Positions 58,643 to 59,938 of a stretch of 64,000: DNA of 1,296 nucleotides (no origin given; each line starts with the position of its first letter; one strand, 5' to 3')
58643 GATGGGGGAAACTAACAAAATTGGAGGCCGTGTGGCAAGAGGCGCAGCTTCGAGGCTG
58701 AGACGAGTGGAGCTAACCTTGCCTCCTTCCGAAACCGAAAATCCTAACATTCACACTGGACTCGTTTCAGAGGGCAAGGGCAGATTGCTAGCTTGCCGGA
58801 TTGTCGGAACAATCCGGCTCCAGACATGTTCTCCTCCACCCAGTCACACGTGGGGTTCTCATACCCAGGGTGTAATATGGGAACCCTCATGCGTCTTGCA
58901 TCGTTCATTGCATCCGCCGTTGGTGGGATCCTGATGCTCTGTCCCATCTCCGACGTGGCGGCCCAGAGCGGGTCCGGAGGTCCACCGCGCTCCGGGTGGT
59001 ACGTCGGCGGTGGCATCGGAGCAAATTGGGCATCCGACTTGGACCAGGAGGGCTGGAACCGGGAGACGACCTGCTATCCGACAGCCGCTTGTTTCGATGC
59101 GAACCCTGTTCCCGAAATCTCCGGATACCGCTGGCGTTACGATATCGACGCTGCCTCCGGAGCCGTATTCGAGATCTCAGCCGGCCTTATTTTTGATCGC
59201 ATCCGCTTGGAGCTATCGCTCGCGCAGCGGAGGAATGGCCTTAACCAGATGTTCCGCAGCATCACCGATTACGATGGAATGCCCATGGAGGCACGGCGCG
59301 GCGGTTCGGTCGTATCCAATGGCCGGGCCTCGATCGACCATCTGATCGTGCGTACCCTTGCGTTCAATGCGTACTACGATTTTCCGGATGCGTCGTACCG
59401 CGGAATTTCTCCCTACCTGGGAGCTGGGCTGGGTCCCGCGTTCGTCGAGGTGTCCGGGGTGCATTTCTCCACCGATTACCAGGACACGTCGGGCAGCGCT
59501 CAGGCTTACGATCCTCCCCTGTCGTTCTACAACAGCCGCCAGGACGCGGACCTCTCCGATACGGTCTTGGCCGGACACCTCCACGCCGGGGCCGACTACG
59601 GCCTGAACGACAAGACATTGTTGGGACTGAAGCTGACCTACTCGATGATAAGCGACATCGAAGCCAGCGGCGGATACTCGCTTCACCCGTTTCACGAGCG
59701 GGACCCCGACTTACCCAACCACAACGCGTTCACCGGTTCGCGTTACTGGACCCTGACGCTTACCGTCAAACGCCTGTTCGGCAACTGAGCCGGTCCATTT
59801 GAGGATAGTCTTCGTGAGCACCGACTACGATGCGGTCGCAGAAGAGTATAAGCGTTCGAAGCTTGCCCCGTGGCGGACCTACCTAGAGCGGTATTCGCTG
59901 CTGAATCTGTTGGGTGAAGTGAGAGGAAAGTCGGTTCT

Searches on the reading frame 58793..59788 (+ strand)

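Call 51: search_protein_families(library=padloc, proteins=[window:58793-59788:+], max_evalue=0.001)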
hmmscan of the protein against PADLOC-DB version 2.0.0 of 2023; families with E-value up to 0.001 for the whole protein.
window:58793-59788:+ (331 aa): 0 families

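Call 52: search_protein_families(library=ncbifam, proteins=[window:58793-59788:+], max_evalue=0.001)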
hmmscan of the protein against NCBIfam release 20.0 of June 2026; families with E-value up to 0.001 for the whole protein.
window:58793-59788:+ (331 aa): 0 families

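Call 68: search_protein_families(library=pfam, proteins=[window:58793-59788:+], max_evalue=0.001)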
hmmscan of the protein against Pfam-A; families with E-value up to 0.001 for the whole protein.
window:58793-59788:+ (331 aa): 1 family
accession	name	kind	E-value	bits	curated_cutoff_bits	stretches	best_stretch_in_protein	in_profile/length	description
PF13505.12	OMP_b-brl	-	5.1e-07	30.5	28.7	1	61-291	19-164/175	Outer membrane protein beta-barrel domain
